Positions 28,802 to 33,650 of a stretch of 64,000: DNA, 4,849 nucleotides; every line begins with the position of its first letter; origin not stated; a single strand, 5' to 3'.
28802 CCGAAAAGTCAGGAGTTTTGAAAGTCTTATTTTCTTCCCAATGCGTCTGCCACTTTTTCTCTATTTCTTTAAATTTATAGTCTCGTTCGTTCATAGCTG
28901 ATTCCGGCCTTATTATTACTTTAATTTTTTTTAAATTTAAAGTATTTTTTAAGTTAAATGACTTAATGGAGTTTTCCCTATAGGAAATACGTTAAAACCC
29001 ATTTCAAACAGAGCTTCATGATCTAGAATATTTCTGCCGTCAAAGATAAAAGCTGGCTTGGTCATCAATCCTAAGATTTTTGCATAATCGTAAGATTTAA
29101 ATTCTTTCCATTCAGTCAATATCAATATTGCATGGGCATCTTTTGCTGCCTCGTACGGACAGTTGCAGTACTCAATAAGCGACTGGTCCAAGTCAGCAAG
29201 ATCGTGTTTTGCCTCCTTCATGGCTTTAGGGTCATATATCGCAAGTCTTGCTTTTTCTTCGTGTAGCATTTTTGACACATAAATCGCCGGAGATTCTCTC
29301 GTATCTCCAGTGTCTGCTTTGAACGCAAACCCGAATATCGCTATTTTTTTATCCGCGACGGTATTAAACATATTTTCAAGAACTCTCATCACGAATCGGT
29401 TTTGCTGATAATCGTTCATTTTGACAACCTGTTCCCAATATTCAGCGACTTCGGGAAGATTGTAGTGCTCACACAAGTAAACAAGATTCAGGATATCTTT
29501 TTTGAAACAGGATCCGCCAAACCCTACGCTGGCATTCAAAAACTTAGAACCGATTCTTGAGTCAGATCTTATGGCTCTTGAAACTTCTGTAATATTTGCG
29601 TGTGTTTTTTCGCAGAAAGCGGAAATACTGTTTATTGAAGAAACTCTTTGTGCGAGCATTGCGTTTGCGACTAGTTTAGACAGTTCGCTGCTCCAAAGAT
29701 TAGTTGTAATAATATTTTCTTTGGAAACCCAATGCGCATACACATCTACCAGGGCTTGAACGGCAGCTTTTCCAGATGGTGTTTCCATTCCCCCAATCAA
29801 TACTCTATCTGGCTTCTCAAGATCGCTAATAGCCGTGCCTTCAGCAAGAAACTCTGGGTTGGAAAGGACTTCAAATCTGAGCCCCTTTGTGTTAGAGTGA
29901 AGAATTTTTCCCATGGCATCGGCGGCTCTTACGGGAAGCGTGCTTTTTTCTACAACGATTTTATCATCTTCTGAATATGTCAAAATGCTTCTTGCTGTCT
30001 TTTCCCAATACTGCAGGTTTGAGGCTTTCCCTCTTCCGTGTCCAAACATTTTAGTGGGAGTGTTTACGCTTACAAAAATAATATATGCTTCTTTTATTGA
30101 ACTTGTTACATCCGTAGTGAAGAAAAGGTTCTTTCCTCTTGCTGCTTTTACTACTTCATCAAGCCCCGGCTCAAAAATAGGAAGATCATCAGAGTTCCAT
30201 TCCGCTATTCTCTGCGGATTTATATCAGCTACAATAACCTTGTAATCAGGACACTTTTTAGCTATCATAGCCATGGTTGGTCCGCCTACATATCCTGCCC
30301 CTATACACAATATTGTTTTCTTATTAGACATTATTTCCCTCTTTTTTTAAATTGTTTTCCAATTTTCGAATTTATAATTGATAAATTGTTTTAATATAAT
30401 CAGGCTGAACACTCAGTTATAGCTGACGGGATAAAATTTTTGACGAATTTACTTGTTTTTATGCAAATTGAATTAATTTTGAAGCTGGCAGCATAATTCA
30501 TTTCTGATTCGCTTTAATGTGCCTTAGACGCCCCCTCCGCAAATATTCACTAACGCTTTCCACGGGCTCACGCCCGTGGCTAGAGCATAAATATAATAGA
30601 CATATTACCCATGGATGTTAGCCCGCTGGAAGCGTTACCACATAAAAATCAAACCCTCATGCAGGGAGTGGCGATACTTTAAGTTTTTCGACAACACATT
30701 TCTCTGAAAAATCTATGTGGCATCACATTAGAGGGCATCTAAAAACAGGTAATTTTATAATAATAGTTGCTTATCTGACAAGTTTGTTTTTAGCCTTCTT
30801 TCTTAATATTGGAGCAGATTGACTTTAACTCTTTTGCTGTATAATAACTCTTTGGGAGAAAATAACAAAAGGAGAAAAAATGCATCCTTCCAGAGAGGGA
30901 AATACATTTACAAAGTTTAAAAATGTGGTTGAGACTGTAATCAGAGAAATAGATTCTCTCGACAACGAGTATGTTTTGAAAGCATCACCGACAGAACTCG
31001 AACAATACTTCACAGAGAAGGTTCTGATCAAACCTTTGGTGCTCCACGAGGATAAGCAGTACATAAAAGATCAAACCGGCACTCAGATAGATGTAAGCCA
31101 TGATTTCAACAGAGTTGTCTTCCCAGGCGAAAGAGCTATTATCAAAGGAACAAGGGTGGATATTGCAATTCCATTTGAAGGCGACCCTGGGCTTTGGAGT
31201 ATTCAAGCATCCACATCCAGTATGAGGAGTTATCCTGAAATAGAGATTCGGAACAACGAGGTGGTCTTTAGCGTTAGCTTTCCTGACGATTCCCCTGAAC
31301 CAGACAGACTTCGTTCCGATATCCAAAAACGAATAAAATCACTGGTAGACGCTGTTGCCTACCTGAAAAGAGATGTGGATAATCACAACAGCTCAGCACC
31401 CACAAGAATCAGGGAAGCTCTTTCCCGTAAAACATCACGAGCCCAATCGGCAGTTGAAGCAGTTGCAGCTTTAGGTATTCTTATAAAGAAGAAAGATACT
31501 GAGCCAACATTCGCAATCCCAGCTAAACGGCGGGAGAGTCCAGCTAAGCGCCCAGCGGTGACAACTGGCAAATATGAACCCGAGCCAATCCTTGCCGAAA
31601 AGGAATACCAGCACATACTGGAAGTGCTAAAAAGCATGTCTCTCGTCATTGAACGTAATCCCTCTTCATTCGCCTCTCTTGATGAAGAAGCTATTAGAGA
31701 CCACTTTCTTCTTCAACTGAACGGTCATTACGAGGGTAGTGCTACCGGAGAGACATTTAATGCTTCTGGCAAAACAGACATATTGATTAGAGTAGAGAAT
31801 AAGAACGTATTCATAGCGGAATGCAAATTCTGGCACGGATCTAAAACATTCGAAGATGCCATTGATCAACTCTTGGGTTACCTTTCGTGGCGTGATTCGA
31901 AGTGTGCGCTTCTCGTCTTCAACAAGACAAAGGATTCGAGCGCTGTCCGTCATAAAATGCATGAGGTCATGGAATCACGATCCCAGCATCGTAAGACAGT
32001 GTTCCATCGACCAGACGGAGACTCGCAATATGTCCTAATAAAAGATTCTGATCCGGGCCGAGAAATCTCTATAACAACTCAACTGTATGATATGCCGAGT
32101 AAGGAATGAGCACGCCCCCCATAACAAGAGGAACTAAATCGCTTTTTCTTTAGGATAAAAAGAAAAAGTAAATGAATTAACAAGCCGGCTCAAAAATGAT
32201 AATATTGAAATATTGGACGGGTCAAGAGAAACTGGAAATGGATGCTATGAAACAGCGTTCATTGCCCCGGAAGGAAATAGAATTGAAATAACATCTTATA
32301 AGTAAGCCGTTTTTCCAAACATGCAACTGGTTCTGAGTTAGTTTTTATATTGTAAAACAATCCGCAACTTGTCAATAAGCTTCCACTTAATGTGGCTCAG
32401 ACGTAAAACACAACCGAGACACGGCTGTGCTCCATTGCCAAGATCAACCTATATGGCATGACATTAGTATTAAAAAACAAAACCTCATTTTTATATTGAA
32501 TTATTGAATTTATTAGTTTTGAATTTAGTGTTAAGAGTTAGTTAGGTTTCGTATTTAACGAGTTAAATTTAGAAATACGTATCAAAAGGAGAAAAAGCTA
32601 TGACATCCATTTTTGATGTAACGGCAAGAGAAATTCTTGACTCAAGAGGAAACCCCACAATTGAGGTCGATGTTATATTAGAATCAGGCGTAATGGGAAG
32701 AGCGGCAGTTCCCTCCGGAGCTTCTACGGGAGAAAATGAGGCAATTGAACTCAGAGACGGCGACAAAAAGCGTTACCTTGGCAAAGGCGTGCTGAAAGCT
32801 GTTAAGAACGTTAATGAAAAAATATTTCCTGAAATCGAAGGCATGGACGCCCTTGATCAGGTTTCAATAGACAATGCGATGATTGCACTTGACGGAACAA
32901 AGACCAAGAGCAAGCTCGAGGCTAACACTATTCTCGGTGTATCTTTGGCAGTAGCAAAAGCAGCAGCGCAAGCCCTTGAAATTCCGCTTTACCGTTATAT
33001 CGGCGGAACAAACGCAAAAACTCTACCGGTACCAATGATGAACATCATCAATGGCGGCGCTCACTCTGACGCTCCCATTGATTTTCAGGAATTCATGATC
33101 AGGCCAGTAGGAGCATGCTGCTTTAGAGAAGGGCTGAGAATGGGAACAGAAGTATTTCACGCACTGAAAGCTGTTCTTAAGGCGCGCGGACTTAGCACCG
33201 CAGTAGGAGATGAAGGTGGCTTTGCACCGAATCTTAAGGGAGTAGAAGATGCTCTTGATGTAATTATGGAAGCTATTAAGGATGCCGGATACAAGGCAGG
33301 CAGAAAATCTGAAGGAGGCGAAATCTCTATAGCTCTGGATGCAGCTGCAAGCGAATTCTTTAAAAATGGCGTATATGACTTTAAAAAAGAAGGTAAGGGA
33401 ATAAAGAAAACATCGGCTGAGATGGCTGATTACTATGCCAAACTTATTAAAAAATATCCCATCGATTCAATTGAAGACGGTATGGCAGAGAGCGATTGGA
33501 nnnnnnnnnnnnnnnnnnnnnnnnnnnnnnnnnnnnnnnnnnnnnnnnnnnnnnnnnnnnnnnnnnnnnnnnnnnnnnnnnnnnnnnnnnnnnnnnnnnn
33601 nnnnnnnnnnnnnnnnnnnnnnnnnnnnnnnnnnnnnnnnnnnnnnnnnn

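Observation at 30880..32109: Isolated, compositionally foreign 409-aa gene with a RecB/Shedu-like PD-(D/E)xK nuclease C-terminus between ugd and eno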

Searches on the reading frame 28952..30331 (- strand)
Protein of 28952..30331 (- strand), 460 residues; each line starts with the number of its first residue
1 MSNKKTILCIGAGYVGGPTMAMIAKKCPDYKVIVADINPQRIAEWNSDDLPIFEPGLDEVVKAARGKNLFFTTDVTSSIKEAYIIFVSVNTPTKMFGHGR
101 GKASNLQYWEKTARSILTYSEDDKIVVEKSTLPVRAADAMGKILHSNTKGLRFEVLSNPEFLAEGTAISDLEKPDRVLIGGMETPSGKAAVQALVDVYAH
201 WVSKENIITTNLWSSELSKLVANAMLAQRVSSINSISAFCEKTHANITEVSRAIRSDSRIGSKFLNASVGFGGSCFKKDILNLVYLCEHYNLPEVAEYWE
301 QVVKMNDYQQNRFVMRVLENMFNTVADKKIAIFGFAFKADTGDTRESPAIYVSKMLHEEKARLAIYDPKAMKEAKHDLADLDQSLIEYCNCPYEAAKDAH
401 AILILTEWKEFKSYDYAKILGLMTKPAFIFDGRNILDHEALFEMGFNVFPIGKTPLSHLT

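Call 30: find_related_loci(query=window:28952-30331:-, collection=genome_contigs, flank=8000)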
Query window:28952-30331:- (460 aa) in genome_contigs; peptide patterns used: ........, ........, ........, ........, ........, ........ (x = any residue, [..] = any of these).
302 stretches matched a pattern; 290 encode a relative of the query (tblastn E <= 1e-3); the best 80 are kept; 80 distinct loci.
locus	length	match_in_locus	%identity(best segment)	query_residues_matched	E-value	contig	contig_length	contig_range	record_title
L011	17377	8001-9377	88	1-459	0e+0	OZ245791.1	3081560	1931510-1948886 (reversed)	MAG: Victivallales bacterium isolate 31a4d9ff-eb2b-44ba-b10b-e3ac66b60536 genome assembly, chromosome: 1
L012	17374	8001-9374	73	1-459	0e+0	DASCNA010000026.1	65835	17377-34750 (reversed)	MAG TPA_asm: Victivallales bacterium isolate Fu_MAG_118 c_000000280524, whole genome shotgun sequence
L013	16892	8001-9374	73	1-459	0e+0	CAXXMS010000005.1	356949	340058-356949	MAG: Victivallales bacterium isolate d8e49a7d-28d4-4d0c-9e9d-00e207667c8a genome assembly, contig: contig_5, whole genom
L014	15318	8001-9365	75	4-459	0e+0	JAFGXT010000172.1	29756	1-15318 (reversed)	MAG: Victivallales bacterium isolate ZodW_Metabat.56 k87_9869864, whole genome shotgun sequence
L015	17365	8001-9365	73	4-459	0e+0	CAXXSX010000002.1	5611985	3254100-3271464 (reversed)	MAG: Victivallales bacterium isolate 56fe3c74-01ca-462c-9ae8-43b0e1f46eca genome assembly, contig: contig_2, whole genom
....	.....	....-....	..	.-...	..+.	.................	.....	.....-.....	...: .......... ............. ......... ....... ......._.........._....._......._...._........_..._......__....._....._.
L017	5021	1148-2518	70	2-459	0e+0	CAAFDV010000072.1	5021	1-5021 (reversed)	MAG TPA_asm: Lentisphaeria bacterium, isolate HGM23464, WGS project CAAFDV010000000 data, contig: SRS098571_79_k99_53667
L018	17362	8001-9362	71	5-459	0e+0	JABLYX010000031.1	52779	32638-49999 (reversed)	MAG: Lentisphaeria bacterium isolate SQ_MAG_22 NODE_716_length_52779_cov_14.997022, whole genome shotgun sequence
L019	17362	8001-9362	71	5-459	0e+0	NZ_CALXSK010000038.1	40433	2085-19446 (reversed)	MAG: uncultured Victivallis sp. isolate BRZ_NM__bin32 BRZ_NM__NODE_906_length_40433_cov_7.973858, whole genome shotgun s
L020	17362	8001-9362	71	5-459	0e+0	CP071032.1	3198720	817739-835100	Lentisphaerota bacterium strain zth2 chromosome, complete genome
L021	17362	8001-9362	71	5-459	0e+0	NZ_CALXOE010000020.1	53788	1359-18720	MAG: uncultured Victivallis sp. isolate BRZ_FG__bin79 BRZ_FG__NODE_1167_length_53788_cov_7.017538, whole genome shotgun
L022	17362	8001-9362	71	5-459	0e+0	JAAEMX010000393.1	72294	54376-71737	MAG: Lentisphaerae bacterium isolate Bse_17 BseG_CONTIG3189522, whole genome shotgun sequence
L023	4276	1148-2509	69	5-459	0e+0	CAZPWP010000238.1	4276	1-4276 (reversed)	MAG TPA_asm: uncultured Victivallis sp. isolate SRP141132_co4_396 genome assembly, contig: NODE_23934_length_4276_cov_5.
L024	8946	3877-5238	69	5-459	0e+0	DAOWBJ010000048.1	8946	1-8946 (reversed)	MAG TPA_asm: Victivallales bacterium isolate CSMAG_1858 CSMAG_1858_k141_732802_length_8946_cov_12.0000, whole genome sho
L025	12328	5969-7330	69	5-459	0e+0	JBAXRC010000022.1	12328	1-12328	MAG: bacterium isolate ELA573 MAG573_22, whole genome shotgun sequence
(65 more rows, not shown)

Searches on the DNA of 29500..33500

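Call 77: search_with_rna_model(model_id=R1, source=window, start=29500, end=33500, filters=off, max_evalue=10, show_alignments=3)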
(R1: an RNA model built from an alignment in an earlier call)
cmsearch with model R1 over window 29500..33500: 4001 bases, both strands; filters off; matches with E-value up to 10: 10.
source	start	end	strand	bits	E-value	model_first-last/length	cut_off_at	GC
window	30246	30286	-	7.1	1.6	1-58/58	no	0.49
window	31251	31279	-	6.1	2.7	1-58/58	no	0.48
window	30548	30623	-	5.6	3.5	1-58/58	no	0.47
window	33175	33197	-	4.8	5.3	1-58/58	no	0.57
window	33132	33183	+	4.4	6.6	1-58/58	no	0.46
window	30429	30464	+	4.2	7.4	1-58/58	no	0.25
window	30101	30115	+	4.1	7.5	23-37/58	no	0.4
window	30801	30830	-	4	7.9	1-58/58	no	0.3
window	30960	30979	+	3.9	8.4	1-58/58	no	0.4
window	30737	30795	-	3.7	9.6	1-58/58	no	0.25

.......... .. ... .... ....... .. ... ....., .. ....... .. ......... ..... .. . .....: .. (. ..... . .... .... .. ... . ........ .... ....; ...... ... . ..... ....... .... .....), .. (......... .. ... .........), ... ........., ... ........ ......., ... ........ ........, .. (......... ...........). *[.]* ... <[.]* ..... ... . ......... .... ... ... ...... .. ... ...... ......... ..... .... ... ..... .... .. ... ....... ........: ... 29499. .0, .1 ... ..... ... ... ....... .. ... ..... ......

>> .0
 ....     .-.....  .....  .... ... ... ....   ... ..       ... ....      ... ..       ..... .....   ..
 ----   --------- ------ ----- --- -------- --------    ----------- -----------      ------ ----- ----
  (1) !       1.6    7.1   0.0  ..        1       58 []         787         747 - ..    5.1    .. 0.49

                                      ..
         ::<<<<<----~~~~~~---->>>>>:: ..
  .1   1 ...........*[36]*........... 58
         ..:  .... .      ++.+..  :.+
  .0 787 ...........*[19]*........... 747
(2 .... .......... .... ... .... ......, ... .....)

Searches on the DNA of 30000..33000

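Call 11: search_rna_families(source=window, start=30000, end=33000, threshold=evalue, max_evalue=1)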
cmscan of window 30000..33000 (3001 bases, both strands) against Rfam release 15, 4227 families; matches with E-value up to 1: 1.
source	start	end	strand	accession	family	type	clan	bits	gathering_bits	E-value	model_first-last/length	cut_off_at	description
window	30560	30592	+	RF01687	Acido-Lenti-1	Gene; sRNA;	-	22.2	37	0.043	1-46/46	no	Acido-Lenti-1 RNA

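Call 49: search_rna_families(source=window, start=30480, end=30760, threshold=evalue, max_evalue=10, show_alignments=2)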
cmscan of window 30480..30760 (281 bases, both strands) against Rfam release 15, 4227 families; matches with E-value up to 10: 4.
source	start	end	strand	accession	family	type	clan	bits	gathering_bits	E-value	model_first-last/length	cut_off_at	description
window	30560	30592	+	RF01687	Acido-Lenti-1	Gene; sRNA;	-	22.2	37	0.0041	1-46/46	no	Acido-Lenti-1 RNA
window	30653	30735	-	RF00532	snoMe18S-Um1356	Gene; snRNA; snoRNA; CD-box;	CL00054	16.7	50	8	1-86/86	no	Small nucleolar RNA Me18S-Um1356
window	30716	30735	+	RF01109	SBRMV1_UPD-PKd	Cis-reg;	-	16.1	33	2.1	1-21/21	no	Pseudoknot of upstream pseudoknot domain (UPD) of the 3'UTR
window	30543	30578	-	RF03047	RAGATH-16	Gene; sRNA;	-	14.6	65.6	3.7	28-64/72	no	RAGATH-16 RNA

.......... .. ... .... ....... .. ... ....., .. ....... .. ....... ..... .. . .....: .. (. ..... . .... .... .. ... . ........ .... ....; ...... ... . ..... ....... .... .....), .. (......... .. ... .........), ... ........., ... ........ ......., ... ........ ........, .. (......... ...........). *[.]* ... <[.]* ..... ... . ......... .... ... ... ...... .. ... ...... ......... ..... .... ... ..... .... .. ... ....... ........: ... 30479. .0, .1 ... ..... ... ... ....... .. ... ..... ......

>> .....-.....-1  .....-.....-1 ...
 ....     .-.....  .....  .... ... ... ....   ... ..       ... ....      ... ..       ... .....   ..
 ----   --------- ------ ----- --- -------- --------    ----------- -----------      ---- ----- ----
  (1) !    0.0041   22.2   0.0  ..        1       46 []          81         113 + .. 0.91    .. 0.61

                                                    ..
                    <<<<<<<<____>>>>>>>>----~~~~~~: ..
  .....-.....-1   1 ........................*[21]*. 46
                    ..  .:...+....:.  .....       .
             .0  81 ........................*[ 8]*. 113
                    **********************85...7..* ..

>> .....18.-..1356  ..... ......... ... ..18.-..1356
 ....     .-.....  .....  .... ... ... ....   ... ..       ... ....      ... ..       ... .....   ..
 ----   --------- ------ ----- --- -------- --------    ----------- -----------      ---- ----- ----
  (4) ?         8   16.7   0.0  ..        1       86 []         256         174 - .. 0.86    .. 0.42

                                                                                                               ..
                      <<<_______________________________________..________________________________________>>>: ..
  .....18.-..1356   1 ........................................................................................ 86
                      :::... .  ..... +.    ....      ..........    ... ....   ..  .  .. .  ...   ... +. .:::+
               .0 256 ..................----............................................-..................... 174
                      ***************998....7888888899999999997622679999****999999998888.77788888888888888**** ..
